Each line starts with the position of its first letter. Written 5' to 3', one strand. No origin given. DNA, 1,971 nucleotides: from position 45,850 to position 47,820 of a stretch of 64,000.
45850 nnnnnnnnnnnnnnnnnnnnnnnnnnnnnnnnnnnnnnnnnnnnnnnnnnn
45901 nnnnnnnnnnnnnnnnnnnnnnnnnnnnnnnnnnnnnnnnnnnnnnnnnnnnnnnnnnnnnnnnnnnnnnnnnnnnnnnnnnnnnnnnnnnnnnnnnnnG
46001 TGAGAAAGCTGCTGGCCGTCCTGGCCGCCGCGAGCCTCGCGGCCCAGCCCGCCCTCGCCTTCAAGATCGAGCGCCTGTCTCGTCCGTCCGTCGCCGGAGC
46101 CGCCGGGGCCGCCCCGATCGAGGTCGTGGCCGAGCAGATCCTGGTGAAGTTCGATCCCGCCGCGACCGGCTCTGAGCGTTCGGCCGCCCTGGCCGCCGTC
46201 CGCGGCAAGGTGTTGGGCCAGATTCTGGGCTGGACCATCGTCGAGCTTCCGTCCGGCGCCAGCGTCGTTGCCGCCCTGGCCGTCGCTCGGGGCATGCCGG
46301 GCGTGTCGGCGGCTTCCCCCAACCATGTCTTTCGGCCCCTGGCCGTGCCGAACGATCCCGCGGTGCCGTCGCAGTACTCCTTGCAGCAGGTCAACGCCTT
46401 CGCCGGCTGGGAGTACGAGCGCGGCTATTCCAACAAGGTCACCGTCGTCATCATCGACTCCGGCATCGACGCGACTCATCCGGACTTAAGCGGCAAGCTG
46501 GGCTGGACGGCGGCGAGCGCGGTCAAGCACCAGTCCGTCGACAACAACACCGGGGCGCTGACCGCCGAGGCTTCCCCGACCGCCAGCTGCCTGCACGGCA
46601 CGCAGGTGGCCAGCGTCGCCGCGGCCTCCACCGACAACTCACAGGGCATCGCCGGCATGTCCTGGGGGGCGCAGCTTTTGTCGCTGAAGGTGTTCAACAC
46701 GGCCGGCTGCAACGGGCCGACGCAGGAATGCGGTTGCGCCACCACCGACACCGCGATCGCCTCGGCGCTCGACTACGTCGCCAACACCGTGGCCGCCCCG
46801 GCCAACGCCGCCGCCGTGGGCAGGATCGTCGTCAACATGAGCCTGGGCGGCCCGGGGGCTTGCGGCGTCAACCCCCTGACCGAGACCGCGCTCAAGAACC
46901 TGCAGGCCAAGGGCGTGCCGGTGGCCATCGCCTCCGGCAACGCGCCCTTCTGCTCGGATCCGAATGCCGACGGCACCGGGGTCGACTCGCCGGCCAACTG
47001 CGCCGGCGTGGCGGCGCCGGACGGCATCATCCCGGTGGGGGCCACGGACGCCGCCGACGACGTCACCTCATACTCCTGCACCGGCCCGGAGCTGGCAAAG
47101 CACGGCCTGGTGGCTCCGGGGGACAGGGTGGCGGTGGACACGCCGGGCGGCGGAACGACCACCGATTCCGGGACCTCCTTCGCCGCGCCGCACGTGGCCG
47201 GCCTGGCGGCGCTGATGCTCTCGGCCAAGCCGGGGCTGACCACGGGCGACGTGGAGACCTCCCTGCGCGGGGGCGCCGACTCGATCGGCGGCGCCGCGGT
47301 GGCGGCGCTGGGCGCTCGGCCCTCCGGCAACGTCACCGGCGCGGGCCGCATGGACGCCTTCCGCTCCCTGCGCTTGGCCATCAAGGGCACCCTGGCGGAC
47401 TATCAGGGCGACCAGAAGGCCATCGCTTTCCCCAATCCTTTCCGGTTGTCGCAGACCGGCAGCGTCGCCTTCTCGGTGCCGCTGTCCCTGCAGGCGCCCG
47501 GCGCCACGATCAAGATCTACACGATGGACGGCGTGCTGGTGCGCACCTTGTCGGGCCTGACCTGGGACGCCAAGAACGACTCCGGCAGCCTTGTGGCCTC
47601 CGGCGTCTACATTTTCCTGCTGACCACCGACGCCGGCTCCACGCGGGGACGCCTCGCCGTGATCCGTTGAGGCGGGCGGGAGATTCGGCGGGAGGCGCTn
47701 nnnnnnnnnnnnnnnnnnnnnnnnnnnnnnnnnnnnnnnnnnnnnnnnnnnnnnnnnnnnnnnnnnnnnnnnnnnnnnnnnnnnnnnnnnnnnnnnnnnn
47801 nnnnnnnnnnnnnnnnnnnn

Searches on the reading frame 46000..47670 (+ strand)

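Call 39: search_protein_families(library=pfam, proteins=[window:46000-47670:+], max_evalue=0.0001)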
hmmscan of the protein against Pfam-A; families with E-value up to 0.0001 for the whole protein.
window:46000-47670:+ (556 aa): 2 families
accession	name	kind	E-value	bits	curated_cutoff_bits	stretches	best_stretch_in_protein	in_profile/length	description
PF00082.27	Peptidase_S8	-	4.1e-37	128.5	21.8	1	145-422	2-269/288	Subtilase family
PF22148.1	Fervidolysin_NPro-like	-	5.4e-07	30.3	21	1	33-108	6-81/81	Fervidolysin N-terminal prodomain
